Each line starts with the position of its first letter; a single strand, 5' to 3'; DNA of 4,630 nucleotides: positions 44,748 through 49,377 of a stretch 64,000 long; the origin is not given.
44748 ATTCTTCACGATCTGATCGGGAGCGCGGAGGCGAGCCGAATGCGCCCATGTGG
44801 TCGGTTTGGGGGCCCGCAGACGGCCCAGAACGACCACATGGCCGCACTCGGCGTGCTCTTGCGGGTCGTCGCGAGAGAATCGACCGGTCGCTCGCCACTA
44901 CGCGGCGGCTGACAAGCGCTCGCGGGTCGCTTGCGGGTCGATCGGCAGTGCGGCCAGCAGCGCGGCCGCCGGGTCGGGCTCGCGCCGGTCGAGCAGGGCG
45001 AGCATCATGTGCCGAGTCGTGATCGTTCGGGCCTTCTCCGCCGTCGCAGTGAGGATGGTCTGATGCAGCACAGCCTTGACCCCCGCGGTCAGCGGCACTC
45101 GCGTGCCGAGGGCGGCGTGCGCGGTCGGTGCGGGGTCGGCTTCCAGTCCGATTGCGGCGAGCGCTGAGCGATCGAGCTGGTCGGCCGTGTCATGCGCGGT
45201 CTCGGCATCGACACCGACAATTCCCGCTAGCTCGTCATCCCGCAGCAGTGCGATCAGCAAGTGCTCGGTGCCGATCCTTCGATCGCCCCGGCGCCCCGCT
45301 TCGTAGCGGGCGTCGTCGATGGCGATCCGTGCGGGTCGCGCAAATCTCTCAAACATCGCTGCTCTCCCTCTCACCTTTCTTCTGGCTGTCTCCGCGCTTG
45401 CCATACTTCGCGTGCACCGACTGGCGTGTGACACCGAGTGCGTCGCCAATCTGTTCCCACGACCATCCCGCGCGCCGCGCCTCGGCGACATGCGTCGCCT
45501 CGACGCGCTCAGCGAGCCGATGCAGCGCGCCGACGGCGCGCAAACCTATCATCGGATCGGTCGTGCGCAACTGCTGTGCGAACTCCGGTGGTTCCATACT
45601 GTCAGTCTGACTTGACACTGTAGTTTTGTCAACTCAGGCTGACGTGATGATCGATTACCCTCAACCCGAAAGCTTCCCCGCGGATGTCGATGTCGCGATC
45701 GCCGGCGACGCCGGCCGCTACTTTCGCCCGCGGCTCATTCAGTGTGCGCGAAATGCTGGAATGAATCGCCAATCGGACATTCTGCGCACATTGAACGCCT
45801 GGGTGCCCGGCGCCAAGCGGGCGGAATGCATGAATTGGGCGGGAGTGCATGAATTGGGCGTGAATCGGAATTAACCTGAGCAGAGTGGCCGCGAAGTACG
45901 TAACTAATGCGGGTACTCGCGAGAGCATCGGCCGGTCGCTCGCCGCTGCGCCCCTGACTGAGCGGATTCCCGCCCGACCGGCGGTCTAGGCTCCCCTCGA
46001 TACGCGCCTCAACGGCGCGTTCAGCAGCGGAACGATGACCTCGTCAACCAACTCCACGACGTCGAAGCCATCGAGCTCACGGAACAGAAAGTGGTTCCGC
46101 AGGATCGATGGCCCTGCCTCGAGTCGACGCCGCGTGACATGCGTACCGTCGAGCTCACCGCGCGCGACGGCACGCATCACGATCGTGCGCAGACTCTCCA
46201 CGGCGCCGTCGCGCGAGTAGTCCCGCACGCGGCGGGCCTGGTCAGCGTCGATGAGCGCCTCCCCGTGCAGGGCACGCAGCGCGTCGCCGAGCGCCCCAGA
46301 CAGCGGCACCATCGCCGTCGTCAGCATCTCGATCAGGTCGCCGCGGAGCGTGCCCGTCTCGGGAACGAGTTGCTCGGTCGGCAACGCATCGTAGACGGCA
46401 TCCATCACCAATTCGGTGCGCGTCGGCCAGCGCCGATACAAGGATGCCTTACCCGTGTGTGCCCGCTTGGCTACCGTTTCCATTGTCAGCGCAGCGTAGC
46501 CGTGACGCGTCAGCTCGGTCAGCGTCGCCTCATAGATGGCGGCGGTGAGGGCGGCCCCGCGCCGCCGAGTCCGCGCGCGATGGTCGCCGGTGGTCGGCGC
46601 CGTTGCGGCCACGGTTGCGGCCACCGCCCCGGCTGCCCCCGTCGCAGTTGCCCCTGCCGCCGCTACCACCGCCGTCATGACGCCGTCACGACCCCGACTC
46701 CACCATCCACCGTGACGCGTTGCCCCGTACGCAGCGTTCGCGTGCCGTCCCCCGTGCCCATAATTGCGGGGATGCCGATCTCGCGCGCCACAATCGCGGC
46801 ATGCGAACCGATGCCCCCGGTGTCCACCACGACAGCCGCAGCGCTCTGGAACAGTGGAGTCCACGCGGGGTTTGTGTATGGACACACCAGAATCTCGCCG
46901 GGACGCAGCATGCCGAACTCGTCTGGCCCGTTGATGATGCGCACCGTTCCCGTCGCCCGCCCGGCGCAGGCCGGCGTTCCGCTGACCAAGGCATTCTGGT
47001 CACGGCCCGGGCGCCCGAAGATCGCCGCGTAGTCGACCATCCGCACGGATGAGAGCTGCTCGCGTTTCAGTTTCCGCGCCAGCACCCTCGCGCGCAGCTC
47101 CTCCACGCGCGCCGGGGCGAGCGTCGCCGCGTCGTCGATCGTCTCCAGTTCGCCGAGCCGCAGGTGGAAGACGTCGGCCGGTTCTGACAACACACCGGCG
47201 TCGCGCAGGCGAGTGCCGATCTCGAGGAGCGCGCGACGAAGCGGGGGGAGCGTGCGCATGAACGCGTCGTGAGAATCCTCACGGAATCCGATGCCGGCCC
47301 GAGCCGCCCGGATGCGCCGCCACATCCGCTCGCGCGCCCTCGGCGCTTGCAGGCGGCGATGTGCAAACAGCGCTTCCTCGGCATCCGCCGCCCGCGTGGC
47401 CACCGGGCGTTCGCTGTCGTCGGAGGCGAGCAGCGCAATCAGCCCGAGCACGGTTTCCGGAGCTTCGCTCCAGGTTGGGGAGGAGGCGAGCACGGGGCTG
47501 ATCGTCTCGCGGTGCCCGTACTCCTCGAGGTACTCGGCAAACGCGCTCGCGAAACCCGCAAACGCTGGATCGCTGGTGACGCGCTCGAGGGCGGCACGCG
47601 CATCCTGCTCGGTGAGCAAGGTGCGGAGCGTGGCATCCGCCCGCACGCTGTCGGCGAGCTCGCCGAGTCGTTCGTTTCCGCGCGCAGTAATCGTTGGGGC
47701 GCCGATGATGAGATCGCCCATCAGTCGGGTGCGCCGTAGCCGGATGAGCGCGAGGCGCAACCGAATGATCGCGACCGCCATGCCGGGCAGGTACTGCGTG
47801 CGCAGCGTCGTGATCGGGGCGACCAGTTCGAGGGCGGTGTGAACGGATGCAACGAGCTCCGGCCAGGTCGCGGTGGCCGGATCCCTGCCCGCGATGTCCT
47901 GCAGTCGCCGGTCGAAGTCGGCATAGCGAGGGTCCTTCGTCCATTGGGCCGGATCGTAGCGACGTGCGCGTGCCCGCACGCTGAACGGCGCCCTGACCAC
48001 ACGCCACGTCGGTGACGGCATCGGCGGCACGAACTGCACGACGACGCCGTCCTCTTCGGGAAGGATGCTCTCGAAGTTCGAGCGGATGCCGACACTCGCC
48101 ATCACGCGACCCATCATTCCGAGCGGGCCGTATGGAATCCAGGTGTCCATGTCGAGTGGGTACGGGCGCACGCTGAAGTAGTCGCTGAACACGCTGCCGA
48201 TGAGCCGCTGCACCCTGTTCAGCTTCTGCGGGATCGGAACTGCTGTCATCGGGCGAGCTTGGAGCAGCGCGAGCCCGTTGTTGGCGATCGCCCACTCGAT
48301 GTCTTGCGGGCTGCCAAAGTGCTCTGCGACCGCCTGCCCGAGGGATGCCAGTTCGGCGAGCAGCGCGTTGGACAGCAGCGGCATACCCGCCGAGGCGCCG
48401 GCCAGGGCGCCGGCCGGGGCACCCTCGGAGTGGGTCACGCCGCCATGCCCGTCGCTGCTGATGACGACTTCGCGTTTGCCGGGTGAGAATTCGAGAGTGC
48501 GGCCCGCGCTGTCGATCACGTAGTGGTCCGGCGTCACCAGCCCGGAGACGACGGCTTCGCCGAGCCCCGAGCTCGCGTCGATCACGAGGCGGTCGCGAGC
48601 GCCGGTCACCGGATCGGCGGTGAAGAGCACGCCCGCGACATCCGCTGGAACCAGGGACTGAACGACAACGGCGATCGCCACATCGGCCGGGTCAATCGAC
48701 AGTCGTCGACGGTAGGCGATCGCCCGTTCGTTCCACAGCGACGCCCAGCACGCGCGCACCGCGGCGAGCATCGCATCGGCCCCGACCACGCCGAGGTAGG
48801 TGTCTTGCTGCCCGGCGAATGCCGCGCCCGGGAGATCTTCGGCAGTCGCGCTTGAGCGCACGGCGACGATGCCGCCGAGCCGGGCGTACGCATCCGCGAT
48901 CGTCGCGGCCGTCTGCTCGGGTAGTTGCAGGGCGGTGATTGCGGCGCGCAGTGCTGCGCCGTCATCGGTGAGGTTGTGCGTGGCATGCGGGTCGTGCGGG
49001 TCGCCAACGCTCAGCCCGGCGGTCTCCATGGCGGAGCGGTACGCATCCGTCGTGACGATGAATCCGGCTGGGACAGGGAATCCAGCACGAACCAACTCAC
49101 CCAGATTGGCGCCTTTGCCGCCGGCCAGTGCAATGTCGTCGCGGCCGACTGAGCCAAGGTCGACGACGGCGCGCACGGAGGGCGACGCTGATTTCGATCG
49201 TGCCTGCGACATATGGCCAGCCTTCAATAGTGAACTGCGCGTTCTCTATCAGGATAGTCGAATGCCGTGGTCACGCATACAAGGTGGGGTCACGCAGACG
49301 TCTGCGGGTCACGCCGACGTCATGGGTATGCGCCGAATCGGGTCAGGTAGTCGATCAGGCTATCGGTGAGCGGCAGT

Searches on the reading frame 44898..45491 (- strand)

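Call 66: search_protein_families(library=pfam, proteins=[window:44898-45491:-])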
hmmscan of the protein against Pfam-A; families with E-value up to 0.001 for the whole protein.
window:44898-45491:- (197 aa): 1 family
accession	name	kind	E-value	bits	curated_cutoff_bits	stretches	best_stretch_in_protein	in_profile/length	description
PF02861.25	Clp_N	-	3.3e-10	40.4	20.7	1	64-87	4-27/53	Clp amino terminal domain, pathogenicity island component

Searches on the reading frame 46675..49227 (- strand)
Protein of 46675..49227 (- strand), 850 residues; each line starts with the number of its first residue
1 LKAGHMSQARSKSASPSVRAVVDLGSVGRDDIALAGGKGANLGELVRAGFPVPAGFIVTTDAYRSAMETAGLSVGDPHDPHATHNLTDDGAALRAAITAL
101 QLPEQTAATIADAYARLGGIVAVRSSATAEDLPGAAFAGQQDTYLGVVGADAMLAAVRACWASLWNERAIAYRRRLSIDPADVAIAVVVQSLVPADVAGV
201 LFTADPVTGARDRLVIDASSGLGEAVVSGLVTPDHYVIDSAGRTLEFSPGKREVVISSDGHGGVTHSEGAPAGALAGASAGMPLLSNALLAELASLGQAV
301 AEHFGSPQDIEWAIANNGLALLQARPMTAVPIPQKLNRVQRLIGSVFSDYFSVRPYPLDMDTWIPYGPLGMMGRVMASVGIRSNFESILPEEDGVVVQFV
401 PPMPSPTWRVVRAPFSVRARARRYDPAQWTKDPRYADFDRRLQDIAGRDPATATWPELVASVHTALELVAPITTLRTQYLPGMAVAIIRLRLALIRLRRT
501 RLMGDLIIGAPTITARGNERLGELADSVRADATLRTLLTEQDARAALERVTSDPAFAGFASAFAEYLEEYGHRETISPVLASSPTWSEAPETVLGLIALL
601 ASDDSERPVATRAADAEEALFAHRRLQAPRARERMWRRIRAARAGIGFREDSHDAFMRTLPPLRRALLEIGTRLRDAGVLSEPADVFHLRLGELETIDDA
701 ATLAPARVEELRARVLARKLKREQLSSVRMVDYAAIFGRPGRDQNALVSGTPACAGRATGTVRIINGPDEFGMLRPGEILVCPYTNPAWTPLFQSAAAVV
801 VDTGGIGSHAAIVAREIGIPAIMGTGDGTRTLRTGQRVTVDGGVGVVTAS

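Call 66: search_protein_families(library=pfam, proteins=[window:46675-49227:-])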
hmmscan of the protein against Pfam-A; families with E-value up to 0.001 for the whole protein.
window:46675-49227:- (850 aa): 2 families
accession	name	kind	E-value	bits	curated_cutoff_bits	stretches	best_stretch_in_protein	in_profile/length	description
PF01326.24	PPDK_N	-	5e-83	279.5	27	1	33-329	2-311/328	Pyruvate phosphate dikinase, AMP/ATP-binding domain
PF00391.29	PEP-utilizers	-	1.5e-24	85.8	23.1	1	775-843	2-70/72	PEP-utilising enzyme, mobile domain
